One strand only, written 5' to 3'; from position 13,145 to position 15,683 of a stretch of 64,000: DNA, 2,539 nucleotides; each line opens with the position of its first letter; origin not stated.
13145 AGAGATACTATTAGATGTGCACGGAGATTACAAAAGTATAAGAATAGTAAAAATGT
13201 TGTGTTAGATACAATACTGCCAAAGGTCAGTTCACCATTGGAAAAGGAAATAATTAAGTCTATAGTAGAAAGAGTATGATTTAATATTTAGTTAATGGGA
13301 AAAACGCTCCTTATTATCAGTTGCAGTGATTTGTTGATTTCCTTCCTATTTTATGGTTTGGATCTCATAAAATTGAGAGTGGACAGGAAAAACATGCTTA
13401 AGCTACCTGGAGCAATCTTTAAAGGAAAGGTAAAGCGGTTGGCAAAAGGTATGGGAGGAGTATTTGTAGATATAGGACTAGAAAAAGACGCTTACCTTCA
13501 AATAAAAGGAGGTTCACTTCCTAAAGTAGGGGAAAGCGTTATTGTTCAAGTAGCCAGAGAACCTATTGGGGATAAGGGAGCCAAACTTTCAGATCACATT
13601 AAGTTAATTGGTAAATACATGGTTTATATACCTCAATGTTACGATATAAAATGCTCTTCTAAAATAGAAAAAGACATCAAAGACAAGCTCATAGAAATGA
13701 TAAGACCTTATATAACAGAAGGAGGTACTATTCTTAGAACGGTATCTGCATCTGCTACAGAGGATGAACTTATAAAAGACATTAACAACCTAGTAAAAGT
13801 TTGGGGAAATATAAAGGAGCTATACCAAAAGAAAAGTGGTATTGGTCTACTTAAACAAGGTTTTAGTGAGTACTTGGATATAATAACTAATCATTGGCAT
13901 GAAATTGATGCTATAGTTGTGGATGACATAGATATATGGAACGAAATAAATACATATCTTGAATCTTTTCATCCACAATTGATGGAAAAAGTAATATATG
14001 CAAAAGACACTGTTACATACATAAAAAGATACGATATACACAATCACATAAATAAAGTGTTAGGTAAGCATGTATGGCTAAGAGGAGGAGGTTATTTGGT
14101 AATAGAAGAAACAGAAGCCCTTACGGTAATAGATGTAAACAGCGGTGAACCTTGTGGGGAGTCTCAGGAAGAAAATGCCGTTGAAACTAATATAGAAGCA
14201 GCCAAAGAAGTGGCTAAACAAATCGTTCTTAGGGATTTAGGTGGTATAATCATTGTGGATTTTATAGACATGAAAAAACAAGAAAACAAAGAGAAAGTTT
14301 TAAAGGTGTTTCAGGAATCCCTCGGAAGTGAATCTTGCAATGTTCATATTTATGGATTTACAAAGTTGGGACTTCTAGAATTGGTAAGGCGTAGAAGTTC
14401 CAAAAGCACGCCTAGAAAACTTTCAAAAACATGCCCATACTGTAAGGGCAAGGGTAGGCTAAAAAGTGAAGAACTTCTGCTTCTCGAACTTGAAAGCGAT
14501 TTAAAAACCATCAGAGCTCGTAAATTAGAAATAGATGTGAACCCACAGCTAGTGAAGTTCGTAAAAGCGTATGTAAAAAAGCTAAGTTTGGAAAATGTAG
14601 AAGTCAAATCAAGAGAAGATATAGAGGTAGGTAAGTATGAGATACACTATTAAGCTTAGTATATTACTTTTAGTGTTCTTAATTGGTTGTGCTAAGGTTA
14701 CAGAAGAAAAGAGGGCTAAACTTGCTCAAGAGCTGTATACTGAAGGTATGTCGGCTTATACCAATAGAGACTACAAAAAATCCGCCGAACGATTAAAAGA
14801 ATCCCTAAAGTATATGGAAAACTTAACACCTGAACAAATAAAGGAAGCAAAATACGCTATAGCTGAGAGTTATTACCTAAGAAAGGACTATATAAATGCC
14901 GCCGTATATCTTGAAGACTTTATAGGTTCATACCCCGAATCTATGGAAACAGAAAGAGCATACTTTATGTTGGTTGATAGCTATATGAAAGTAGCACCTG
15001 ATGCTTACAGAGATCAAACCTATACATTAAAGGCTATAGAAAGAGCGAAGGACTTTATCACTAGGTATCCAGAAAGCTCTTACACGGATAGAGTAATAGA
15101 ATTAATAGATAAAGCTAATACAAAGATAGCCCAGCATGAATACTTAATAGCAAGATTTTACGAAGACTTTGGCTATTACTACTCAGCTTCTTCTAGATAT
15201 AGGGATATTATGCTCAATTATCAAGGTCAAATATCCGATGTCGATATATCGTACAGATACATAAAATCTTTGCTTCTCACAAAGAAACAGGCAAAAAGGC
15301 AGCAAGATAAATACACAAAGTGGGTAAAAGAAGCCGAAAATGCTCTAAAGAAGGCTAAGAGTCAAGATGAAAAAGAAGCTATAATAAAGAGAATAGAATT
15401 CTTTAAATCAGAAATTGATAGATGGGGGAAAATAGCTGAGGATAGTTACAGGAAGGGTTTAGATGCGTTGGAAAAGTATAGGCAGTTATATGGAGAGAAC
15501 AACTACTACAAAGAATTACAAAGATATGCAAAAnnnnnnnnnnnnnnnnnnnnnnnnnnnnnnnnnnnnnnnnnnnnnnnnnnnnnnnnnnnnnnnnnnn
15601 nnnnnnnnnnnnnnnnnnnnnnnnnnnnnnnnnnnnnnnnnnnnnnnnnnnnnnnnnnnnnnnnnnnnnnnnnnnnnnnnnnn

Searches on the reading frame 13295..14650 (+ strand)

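Call 3: search_protein_families(library=pfam, proteins=[window:13295-14650:+], max_evalue=0.1)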
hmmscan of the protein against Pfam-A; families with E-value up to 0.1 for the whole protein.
window:13295-14650:+ (452 aa): 4 families
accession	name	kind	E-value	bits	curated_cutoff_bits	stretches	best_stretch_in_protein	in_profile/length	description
PF10150.14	RNase_E_G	-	7.4e-79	265.4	25.5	1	104-367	2-269/270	Ribonuclease E/G family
PF00575.29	S1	-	0.018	15.8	22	1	39-70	5-34/74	S1 RNA binding domain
PF20833.2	RNase_E_G_Thio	-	0.029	14.9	26.8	1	379-439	1-64/86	RNase E/G, Thioredoxin-like domain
PF12234.13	Rav1p_C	-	0.029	13.2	27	0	208-238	177-207/640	RAVE protein 1 C terminal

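Call 4: search_protein_families(library=ncbifam, proteins=[window:13295-14650:+], max_evalue=0.1)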
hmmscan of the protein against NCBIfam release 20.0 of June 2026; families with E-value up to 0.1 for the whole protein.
window:13295-14650:+ (452 aa): 6 families
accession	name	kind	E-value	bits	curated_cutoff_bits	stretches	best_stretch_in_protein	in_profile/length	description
TIGR00757.1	RNaseEG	subfamily_domain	3.5e-104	349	325.95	1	23-399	11-413/415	Rne/Rng family ribonuclease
NF008689.0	PRK11712.1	equivalog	7.8e-81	272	594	2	75-403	96-428/489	ribonuclease G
NF052588.1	RnaseEMycob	equivalog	2e-56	191.3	1400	1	77-389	417-746/945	ribonuclease E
NF052586.1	RnaseECyano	equivalog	3.6e-51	174.3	900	1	81-389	91-406/619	ribonuclease E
NF008074.0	PRK10811.1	equivalog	4.5e-47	160.5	908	1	41-397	41-421/1068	ribonuclease E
TIGR02642.1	phage_xxxx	hypoth_equivalog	0.087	12.5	101.4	0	367-436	188-253/267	TIGR02642 family protein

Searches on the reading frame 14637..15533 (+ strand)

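Call 3: search_protein_families(library=pfam, proteins=[window:14637-15533:+], max_evalue=0.1)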
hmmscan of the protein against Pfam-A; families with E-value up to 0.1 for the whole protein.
window:14637-15533:+ (299 aa): 7 families
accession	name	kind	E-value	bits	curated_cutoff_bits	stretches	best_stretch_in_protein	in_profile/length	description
PF13525.12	YfiO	-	3e-33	115.8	25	1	28-224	3-201/203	Outer membrane lipoprotein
PF13174.12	TPR_6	-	0.00028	21.8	26.3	1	70-102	1-33/33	Tetratricopeptide repeat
PF13432.12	TPR_16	-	0.0044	17.9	32.7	1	34-100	1-62/65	Tetratricopeptide repeat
PF08631.16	SPO22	-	0.0061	16.5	27.5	0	24-72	29-81/274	Meiosis protein SPO22/ZIP4 like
PF21486.3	NUP120_helical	-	0.016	15.9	27.7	0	242-290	6-54/129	Nucleoporin NUP120, helical domain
PF11647.13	MLD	-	0.046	14.3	35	0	257-291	9-43/81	Membrane Localization Domain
PF04781.17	DUF627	-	0.063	13.7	27.6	0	17-59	64-106/108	Protein of unknown function (DUF627)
